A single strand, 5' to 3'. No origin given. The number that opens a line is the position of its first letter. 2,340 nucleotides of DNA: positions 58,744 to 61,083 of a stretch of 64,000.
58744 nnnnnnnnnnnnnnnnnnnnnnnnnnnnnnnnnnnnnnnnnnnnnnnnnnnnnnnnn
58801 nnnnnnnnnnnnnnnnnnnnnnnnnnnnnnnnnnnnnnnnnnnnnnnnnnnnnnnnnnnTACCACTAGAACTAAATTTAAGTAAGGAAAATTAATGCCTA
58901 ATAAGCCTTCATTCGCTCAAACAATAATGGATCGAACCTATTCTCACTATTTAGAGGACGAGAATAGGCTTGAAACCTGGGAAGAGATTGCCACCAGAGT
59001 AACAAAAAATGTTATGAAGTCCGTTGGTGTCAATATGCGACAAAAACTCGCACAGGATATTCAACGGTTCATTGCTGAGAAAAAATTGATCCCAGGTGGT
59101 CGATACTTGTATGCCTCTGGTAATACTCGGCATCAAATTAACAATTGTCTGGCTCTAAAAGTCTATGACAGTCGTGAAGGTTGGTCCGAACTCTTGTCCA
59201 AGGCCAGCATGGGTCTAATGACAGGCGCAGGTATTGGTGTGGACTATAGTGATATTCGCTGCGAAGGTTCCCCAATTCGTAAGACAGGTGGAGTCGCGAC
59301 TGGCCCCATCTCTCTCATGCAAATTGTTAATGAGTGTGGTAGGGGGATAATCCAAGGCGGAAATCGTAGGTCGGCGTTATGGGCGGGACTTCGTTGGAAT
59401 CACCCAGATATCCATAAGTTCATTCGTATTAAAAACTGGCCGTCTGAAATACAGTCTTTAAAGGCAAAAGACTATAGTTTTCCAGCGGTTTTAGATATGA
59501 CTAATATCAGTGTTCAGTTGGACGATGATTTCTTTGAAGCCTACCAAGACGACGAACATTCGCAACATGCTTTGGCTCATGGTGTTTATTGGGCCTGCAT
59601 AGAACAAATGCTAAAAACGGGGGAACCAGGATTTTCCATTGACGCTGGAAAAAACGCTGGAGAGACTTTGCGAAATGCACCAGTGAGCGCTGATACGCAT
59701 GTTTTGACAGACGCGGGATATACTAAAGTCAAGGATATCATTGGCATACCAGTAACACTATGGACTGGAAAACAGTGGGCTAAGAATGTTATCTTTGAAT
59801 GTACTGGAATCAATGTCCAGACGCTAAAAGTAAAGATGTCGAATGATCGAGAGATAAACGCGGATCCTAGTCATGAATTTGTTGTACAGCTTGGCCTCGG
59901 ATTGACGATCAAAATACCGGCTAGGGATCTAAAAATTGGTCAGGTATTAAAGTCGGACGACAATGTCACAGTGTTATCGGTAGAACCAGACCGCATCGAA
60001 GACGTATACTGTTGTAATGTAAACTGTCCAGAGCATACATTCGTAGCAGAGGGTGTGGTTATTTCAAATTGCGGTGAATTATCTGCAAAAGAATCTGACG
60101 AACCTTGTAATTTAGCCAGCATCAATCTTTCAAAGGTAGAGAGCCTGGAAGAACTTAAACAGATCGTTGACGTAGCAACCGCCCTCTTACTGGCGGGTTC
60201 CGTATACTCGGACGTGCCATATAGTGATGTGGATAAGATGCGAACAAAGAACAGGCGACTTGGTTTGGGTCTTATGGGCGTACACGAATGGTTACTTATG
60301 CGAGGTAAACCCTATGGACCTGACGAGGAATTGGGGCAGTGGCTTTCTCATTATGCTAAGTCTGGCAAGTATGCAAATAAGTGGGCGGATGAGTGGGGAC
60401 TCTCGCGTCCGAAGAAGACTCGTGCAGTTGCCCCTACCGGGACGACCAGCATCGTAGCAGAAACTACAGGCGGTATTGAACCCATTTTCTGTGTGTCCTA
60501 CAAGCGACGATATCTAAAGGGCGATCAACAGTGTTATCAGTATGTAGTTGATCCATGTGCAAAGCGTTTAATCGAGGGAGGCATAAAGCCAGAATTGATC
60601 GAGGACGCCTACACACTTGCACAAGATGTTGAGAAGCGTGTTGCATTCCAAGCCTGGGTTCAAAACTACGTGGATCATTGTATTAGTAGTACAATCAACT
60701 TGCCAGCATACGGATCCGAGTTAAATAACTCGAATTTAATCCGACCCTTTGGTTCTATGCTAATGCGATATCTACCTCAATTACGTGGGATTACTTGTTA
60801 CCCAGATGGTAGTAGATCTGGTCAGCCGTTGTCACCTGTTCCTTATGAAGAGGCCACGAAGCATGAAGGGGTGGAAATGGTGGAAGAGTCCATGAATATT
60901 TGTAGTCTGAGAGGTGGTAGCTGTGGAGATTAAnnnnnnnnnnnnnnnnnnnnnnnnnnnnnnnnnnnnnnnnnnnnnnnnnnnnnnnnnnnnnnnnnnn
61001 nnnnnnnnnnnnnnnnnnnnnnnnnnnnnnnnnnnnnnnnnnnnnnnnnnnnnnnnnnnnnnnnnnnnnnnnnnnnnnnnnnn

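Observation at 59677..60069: Mini-intein-like insertion at the catalytic cysteine of the class II-like RNR, with a non-canonical N-terminal junction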

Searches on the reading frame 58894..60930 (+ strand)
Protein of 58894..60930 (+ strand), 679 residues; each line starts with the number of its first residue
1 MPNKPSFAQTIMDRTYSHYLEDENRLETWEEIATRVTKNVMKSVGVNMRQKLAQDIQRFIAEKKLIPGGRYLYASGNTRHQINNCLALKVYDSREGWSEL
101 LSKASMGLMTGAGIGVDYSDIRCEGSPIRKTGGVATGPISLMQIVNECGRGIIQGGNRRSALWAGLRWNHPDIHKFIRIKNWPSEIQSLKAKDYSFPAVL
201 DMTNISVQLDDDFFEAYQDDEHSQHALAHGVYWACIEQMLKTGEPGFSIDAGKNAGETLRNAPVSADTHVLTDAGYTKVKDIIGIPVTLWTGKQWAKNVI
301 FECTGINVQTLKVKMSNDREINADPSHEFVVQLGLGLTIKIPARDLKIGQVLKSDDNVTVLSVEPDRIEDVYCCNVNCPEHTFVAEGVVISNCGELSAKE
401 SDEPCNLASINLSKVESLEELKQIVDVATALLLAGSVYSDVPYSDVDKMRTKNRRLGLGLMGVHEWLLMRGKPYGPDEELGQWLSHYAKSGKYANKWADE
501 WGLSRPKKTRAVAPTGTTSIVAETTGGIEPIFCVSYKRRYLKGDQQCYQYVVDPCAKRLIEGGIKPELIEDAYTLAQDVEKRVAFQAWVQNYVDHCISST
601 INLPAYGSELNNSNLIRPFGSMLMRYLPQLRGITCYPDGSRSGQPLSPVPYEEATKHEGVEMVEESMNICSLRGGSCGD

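Call 3: search_protein_families(library=pfam, proteins=[window:58894-60930:+], max_evalue=1)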
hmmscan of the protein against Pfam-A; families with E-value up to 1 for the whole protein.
window:58894-60930:+ (679 aa): 5 families
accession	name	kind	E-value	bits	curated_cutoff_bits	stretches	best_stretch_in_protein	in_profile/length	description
PF02867.20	Ribonuc_red_lgC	-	6.6e-48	164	23.9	3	85-222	3-130/523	Ribonucleotide reductase, barrel domain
PF17975.6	RNR_Alpha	-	5.4e-05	24.1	26.4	1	7-76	20-100/101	Ribonucleotide reductase alpha domain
PF21995.1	RNR-II_ins_dom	-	0.00023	21.8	27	1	83-146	32-101/107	B12-dependent ribonucleotide reductase, insertion domain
PF00317.26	Ribonuc_red_lgN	-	0.0055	17.2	28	1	8-78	7-75/77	Ribonucleotide reductase, all-alpha domain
PF14890.11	Intein_splicing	-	0.0066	16.7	35.8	1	303-449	43-126/155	Intein splicing domain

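Call 4: search_protein_families(library=ncbifam, proteins=[window:58894-60930:+], max_evalue=1)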
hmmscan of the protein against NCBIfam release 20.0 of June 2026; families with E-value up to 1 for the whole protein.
window:58894-60930:+ (679 aa): 24 families
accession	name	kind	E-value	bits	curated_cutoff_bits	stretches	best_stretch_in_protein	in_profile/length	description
TIGR02504.1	NrdJ_Z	equivalog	1.7e-73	248.2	399.95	3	9-222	2-211/606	adenosylcobalamin-dependent ribonucleoside-diphosphate reductase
NF006417.0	PRK08665.1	equivalog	4e-57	194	961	2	8-247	16-256/759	vitamin B12-dependent ribonucleotide reductase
NF005010.0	PRK06406.1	subfamily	4.9e-46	157.3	1125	3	47-247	214-412/771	vitamin B12-dependent ribonucleotide reductase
TIGR02506.1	NrdE_NrdA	equivalog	2.7e-37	128.6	341.05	3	16-221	8-208/616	ribonucleoside-diphosphate reductase subunit alpha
TIGR02505.1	RTPR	equivalog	2.6e-29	101.9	340.05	4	391-536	375-537/724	ribonucleoside-triphosphate reductase, adenosylcobalamin-dependent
NF005991.0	PRK08115.1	equivalog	9.6e-29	99.9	854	3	29-180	131-285/858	vitamin B12-dependent ribonucleotide reductase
NF006207.0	PRK08332.1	equivalog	4.4e-28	97.1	2400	3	106-220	693-796/1684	vitamin B12-dependent ribonucleotide reductase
NF005122.0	PRK06556.1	equivalog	4.7e-26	90.8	859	3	77-223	153-308/960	vitamin B12-dependent ribonucleotide reductase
NF006577.0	PRK09102.1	equivalog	3.2e-22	78.5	620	2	8-245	29-254/604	ribonucleoside-diphosphate reductase subunit alpha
NF006279.0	PRK08447.1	equivalog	1.1e-21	77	1082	2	51-199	182-328/789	ribonucleoside-diphosphate reductase subunit alpha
TIGR04170.1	RNR_1b_NrdE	exception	1.7e-20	72.9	750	3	30-181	110-260/698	class 1b ribonucleoside-diphosphate reductase subunit alpha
NF005544.0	PRK07207.1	equivalog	1.1e-19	69.8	965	2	9-180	302-469/965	ribonucleoside-diphosphate reductase subunit alpha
NF009028.0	PRK12364.1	equivalog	5.6e-18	64.3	1377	3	78-199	309-428/842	ribonucleoside-diphosphate reductase subunit alpha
NF005101.0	PRK06539.1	equivalog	5.3e-17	61.1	988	2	64-180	206-322/822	ribonucleoside-diphosphate reductase subunit alpha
NF006665.0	PRK09209.1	equivalog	1.7e-14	53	1057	3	72-181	224-333/761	ribonucleoside-diphosphate reductase subunit alpha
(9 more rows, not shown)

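Call 5: find_homologous_proteins(query=window:58894-60930:+, max_evalue=1e-10)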
Query window:58894-60930:+ (679 aa): 5116 proteins with E <= 1e-10 among 8000 candidates; the best 120 are listed.
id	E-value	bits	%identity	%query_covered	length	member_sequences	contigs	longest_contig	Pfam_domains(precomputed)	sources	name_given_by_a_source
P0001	0.0e+0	1588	100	100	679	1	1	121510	PF02867.21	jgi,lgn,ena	-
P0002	0.0e+0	1259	80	50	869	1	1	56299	PF02867.21,PF21995.2,PF14528.12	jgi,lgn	jgi:ribonucleotide reductase alpha subunit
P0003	0.0e+0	1127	71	77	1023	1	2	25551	PF02867.21,PF14528.12,PF14890.12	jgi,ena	jgi:ribonucleotide reductase alpha subunit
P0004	0.0e+0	1078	68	77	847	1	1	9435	PF02867.21,PF21995.2,PF14890.12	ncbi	-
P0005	0.0e+0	1068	75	47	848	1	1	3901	PF02867.21,PF21995.2,PF14528.12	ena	-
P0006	0.0e+0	1062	68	51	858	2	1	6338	PF02867.21,PF21995.2,PF14528.12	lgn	-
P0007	0.0e+0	1046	67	51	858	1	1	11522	PF02867.21,PF00317.27,PF21995.2,PF14528.12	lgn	-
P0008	0.0e+0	1043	72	47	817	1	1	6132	PF02867.21,PF00317.27,PF21995.2,PF14528.12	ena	-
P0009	0.0e+0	1028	60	99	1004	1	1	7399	PF02867.21,PF00317.27,PF21995.2,PF14890.12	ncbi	-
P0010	0.0e+0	1024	82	42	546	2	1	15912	PF02867.21,PF17975.7,PF00317.27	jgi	jgi:ribonucleoside-diphosphate reductase alpha chain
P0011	0.0e+0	1022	67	51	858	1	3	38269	PF02867.21,PF00317.27,PF21995.2,PF14528.12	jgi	jgi:ribonucleotide reductase alpha subunit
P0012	0.0e+0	1022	78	42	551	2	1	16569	PF02867.21,PF17975.7,PF21995.2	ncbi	-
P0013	0.0e+0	1016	68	51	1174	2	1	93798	PF02867.21,PF00317.27,PF21995.2,PF14528.12,PF14890.12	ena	-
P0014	0.0e+0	1012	79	42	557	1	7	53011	PF02867.21,PF17975.7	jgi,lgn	-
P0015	0.0e+0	1011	79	42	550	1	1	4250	PF02867.21,PF17975.7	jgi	-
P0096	1.4e-264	898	75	42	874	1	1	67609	PF02867.21,PF14528.12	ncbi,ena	-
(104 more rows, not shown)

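Call 32: list_cluster_members(proteins=[P0004, P0009, P0096, P0001])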
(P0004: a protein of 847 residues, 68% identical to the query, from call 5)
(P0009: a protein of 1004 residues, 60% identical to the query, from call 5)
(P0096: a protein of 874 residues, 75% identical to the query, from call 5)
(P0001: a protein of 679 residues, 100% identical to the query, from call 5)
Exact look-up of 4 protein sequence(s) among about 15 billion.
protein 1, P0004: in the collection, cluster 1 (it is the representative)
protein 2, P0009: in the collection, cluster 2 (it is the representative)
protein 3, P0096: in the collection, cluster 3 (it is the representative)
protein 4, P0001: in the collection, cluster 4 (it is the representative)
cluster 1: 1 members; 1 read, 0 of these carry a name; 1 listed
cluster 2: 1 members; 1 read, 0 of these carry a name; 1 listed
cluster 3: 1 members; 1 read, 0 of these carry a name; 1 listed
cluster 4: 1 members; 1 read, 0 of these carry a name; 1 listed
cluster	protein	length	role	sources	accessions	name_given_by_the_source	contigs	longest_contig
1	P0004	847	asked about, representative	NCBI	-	-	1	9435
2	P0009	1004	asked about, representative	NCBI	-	-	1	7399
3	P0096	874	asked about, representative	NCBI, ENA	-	-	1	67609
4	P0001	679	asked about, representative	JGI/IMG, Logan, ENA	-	-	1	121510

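Call 79: find_encoding_contigs(protein=P0001, flank=1000, max_places=3)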
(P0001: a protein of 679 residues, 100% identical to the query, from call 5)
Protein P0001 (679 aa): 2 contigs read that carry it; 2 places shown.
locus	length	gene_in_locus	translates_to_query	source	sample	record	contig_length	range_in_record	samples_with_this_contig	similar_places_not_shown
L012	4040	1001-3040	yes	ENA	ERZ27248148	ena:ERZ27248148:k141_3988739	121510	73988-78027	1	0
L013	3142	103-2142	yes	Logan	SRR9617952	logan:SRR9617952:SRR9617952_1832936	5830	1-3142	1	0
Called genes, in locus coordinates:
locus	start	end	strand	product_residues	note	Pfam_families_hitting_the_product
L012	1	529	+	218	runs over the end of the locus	-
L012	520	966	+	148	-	-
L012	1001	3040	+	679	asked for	PF02867:Ribonuc_red_lgC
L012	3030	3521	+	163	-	PF00383:dCMP_cyt_deam_1, PF14437:MafB19-deam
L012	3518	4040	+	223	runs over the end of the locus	PF02511:Thy1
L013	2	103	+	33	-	?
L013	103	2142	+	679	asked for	PF02867:Ribonuc_red_lgC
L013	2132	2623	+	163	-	PF00383:dCMP_cyt_deam_1, PF14437:MafB19-deam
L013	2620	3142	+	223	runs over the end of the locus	PF02511:Thy1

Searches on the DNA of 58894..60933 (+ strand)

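Call 20: search_dna_similar(query=window:58894-60933:+, collection=phages, mode=distant, max_rows=25)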
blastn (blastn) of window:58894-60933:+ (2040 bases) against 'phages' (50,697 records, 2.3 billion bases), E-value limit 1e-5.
Records with a match: 1; places in all: 1; records where one place covers at least 80% of the query: 0.
Best place of each record, by identity: 60-80% 1.
By first word of the organism name: Tunturiibacter 1.
By host as written in the record: Tunturiibacter psychrotolerans X5P2 1.
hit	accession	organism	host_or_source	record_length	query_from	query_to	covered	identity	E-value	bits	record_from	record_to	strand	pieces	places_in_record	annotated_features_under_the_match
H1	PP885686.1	Tunturiibacter phage Tunturi_3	Tunturiibacter psychrotolerans X5P2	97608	1492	1793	15%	67.7%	9e-18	99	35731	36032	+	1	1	ribonucleoside-diphosphate reductase large subunit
